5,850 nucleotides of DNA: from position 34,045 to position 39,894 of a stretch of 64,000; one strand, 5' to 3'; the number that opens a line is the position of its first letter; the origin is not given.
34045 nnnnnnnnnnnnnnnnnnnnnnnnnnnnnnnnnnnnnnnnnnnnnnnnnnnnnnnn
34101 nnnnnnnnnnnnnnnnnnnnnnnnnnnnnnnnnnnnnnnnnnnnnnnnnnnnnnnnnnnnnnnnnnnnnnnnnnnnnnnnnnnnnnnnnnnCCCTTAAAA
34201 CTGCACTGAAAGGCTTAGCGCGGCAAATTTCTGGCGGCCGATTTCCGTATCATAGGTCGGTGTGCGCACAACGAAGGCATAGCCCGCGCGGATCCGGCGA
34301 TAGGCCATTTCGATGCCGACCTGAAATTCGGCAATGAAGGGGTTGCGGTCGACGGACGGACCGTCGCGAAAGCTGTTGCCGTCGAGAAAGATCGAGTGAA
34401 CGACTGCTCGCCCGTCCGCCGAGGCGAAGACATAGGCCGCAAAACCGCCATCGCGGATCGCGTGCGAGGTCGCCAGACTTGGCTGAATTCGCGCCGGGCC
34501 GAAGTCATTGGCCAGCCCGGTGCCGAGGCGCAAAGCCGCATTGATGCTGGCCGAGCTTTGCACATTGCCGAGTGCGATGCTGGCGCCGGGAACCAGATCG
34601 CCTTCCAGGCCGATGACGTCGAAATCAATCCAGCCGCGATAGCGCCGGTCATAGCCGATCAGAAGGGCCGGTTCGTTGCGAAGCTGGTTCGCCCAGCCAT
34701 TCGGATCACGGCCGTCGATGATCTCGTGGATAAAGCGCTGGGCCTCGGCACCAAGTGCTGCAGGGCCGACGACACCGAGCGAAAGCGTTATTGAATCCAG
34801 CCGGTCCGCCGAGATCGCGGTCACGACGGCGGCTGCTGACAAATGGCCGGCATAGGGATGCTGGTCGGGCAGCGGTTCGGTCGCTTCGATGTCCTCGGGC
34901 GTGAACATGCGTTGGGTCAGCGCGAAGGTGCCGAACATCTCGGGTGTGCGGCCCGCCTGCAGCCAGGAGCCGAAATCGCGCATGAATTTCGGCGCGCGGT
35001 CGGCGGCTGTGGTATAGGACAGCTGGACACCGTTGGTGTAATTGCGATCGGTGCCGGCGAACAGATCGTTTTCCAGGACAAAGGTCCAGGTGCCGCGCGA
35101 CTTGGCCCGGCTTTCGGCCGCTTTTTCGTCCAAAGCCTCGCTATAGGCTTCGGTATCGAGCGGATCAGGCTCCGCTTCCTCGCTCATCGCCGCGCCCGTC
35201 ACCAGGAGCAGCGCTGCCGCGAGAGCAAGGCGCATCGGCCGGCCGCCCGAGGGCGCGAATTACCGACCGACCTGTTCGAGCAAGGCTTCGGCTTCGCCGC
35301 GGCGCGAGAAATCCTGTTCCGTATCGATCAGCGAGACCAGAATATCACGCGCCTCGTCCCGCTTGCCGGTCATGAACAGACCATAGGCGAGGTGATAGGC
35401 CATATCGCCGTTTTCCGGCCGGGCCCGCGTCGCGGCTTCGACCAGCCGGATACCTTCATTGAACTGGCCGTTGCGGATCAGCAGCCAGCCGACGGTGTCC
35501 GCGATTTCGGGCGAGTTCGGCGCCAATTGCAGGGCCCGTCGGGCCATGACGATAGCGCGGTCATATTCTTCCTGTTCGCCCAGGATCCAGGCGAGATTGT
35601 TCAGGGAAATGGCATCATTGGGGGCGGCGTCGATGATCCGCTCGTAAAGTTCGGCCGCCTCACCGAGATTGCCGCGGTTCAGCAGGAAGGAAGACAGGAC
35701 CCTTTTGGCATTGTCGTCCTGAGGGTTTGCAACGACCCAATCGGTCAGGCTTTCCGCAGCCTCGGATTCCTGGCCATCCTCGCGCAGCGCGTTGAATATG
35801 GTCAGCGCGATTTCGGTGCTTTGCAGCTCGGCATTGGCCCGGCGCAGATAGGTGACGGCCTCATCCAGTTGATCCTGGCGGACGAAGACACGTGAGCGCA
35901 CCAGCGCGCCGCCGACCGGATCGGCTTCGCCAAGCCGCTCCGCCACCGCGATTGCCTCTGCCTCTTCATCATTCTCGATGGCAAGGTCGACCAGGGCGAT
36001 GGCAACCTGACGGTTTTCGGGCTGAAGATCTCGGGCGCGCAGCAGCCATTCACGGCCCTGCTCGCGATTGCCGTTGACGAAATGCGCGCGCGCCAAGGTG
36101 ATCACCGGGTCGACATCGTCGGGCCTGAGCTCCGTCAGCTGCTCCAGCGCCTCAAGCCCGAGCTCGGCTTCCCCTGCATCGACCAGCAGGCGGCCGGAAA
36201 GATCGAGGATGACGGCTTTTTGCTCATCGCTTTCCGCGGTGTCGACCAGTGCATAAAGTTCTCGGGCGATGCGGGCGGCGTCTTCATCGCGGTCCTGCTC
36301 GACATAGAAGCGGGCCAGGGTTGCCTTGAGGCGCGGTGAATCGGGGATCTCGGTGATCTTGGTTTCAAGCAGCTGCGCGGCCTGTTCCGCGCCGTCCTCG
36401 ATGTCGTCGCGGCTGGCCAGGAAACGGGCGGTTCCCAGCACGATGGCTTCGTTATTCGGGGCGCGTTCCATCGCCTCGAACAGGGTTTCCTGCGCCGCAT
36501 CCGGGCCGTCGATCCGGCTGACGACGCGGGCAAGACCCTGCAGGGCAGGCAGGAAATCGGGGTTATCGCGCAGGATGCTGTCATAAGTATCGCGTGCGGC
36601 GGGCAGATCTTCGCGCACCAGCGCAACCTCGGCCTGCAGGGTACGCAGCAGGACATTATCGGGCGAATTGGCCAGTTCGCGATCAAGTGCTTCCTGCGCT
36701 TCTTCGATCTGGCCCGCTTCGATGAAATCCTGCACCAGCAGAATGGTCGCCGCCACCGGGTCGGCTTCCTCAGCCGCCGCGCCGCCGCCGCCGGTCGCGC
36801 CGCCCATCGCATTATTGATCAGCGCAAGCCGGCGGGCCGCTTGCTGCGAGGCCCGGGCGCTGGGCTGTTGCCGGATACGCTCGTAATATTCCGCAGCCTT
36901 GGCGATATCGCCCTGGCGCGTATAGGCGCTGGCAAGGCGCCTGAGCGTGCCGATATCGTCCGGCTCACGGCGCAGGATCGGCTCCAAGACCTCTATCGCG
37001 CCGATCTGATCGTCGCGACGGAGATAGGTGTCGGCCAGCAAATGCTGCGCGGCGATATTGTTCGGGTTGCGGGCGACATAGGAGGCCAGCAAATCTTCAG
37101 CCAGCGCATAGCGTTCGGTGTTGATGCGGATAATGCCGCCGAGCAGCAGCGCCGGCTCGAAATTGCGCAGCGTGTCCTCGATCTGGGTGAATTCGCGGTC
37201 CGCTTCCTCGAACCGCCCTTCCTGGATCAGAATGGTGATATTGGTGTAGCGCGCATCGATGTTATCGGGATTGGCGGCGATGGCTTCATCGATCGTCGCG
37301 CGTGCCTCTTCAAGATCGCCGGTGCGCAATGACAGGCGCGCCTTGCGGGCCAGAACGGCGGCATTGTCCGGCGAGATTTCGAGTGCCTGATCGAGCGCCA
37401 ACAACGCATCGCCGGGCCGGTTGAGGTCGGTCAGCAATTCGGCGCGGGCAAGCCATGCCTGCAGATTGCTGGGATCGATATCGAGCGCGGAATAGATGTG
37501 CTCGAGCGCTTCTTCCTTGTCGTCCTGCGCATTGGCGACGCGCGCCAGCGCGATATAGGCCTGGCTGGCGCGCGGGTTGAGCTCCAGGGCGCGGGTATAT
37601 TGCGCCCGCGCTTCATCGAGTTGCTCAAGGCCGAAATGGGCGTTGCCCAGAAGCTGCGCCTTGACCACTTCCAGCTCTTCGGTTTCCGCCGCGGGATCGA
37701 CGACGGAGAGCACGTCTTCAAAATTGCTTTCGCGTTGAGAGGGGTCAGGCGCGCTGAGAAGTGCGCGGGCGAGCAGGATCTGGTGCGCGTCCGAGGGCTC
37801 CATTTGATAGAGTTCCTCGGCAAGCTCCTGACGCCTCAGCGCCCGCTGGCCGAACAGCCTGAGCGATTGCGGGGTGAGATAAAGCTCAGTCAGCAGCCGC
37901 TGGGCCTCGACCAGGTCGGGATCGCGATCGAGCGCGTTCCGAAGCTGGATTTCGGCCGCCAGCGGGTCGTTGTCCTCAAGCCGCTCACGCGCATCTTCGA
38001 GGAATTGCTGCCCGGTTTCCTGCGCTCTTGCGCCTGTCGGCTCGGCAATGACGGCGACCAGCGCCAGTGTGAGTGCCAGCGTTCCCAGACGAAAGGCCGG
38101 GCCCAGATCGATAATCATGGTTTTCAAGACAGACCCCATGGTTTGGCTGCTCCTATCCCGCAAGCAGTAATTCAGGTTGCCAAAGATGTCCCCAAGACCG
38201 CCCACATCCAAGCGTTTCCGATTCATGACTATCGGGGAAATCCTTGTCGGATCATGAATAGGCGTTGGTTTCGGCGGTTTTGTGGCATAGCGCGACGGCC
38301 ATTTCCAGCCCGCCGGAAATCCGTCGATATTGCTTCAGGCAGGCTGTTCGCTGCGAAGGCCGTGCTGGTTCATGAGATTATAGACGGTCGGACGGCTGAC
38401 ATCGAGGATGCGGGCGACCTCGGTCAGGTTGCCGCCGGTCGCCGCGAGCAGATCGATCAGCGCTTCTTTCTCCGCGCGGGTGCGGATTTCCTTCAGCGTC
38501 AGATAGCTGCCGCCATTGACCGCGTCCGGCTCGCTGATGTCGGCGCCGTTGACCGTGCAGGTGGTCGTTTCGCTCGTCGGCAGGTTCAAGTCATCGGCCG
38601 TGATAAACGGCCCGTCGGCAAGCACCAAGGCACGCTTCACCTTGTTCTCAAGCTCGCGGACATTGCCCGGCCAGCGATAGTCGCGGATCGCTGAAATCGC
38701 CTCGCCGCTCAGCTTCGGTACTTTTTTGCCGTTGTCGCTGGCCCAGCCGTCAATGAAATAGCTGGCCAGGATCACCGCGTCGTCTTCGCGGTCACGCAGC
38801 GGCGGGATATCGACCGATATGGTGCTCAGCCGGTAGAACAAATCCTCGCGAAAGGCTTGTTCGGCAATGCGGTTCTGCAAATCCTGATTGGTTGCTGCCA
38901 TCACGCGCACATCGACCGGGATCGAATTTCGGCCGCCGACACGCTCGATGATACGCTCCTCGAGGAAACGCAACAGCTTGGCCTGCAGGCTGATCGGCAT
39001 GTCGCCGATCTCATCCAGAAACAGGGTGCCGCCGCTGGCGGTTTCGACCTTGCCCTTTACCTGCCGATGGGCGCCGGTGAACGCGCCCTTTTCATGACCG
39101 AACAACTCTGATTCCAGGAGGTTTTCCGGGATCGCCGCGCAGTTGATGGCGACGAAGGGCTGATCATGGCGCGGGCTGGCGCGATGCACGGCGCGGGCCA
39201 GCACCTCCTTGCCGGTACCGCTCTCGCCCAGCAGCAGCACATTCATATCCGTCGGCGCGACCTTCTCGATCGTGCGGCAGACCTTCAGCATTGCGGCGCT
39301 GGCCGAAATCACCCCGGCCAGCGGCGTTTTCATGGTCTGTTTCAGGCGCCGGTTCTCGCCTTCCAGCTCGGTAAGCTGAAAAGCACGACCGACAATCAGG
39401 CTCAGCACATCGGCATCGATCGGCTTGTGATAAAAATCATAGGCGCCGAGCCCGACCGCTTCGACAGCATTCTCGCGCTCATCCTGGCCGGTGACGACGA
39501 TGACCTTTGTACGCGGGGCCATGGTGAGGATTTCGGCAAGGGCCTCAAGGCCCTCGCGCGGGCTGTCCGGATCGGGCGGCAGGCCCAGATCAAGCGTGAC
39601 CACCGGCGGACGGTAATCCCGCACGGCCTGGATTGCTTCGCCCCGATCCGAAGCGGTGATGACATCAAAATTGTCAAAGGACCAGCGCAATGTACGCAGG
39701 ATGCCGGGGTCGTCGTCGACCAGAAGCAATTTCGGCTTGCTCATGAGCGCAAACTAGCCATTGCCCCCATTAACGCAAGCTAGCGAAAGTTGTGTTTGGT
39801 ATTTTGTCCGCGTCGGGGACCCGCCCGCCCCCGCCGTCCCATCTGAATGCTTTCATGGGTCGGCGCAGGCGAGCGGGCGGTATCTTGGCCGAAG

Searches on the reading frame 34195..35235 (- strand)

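Call 58: search_protein_families(library=pfam, proteins=[window:34195-35235:-], max_evalue=0.00001)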
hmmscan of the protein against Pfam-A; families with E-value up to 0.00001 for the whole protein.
window:34195-35235:- (346 aa): 1 family
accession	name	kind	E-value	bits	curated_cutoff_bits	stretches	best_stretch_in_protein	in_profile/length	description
PF09982.15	LpxR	-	4.8e-93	312.1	26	1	40-346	14-323/323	Outer membrane protein LpxR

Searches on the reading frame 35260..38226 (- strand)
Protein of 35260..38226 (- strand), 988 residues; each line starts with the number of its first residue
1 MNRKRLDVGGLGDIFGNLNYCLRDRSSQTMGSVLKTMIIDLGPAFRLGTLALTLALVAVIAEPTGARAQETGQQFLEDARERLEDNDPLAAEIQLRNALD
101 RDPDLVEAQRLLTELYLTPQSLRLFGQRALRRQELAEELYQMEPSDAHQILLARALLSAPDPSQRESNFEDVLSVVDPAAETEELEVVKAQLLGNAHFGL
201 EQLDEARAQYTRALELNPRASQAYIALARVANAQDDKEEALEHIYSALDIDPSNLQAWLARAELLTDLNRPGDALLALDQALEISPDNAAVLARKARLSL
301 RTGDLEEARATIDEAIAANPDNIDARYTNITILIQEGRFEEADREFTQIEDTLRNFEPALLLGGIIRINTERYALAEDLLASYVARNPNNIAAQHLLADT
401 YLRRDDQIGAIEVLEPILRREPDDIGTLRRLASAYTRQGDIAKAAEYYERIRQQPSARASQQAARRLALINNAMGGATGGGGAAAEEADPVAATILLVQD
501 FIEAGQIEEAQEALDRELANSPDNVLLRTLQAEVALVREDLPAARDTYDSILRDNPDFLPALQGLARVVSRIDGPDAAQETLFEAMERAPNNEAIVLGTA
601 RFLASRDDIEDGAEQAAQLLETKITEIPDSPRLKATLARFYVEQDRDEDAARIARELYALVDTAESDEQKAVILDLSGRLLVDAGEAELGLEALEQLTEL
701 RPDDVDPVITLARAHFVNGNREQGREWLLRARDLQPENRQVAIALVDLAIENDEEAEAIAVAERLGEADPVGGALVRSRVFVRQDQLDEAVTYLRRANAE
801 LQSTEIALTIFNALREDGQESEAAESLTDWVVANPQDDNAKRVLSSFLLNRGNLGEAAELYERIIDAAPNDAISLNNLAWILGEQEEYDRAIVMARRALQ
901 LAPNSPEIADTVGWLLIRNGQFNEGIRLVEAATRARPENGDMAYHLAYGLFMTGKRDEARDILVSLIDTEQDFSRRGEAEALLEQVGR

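Call 59: search_protein_families(library=padloc, proteins=[window:35260-38226:-], max_evalue=0.00001)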
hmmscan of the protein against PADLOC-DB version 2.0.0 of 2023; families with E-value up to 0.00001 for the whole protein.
window:35260-38226:- (988 aa): 2 families
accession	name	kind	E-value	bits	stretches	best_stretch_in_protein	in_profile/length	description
PDLC04781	PDC-M71B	-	1.6e-10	38.3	0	821-937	331-452/515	-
PDLC01172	TPR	-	5.1e-07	26.9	0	192-356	263-434/448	TPR repeats containing protein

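Call 68: search_protein_families(library=pfam, proteins=[window:35260-38226:-], max_evalue=0.000001)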
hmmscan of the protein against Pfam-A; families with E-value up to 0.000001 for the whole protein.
window:35260-38226:- (988 aa): 24 families
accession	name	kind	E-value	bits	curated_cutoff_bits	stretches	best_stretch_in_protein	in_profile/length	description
PF14559.12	TPR_19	-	1.9e-63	211.1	25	1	268-325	4-61/68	Tetratricopeptide repeat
PF13428.12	TPR_14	-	6.4e-49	159.7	23.5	0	256-298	2-44/44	Tetratricopeptide repeat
PF13432.12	TPR_16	-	1.2e-48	163.5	32.7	3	193-254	3-64/65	Tetratricopeptide repeat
PF07719.23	TPR_2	-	4.1e-38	126.8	27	0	192-219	6-33/34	Tetratricopeptide repeat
PF23914.1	TPR_CcmH_CycH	-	4.1e-35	121.4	42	1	247-354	42-152/158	Cytochrome c-type biogenesis protein H TPR domain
PF13181.12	TPR_8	-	1.8e-32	109.1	25.7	0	192-218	6-32/34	Tetratricopeptide repeat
PF13431.12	TPR_17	-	6e-32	107.7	24.4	0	860-892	1-33/34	Tetratricopeptide repeat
PF00515.34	TPR_1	-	2.4e-30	103.5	27.8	0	872-904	1-33/34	Tetratricopeptide repeat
PF12895.13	ANAPC3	-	1.2e-25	90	27.2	0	885-963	2-79/82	Anaphase-promoting complex, cyclosome, subunit 3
PF25064.1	ARM_TT21_5th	-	5.1e-20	72.4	27.8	0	393-458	3-68/117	TT21 fifth ARM repeats domain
PF13424.12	TPR_12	-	1.1e-18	67.6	30.1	0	845-903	10-76/77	Tetratricopeptide repeat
PF25062.1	ARM_TT21_N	-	6.5e-17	62.4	40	0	194-308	107-221/222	Tetratricopeptide repeat protein 21 N-terminal ARM repeat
PF13414.12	TPR_11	-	2.5e-14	53.1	26.8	0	194-228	1-35/42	TPR repeat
PF13174.12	TPR_6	-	6.7e-14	51.9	26.3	0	430-454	5-29/33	Tetratricopeptide repeat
PF12569.14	NatA_aux_su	-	2.6e-13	50.2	33.3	0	261-324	10-73/515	N-terminal acetyltransferase A, auxiliary subunit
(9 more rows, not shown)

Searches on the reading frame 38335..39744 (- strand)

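Call 68: search_protein_families(library=pfam, proteins=[window:38335-39744:-], max_evalue=0.000001)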
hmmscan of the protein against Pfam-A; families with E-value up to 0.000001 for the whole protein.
window:38335-39744:- (469 aa): 6 families
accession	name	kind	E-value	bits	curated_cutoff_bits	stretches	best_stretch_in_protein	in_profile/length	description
PF00158.32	Sigma54_activat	-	2.3e-73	245.9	20.2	1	146-311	2-167/168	Sigma-54 interaction domain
PF14532.12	Sigma54_activ_2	-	5.3e-24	85.5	25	1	147-316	2-138/138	Sigma-54 interaction domain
PF25601.1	AAA_lid_14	-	1.4e-20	73.3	27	1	317-392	1-76/87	AAA+ ATPase lid domain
PF00072.30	Response_reg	-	3.9e-17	62.8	30.2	1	7-115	2-107/111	Response regulator receiver domain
PF07728.20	AAA_5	-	1.1e-08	35.7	22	1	168-288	1-124/139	AAA domain (dynein-related subfamily)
PF02954.25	HTH_8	-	3.2e-08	33.6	22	1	423-456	4-37/42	Bacterial regulatory protein, Fis family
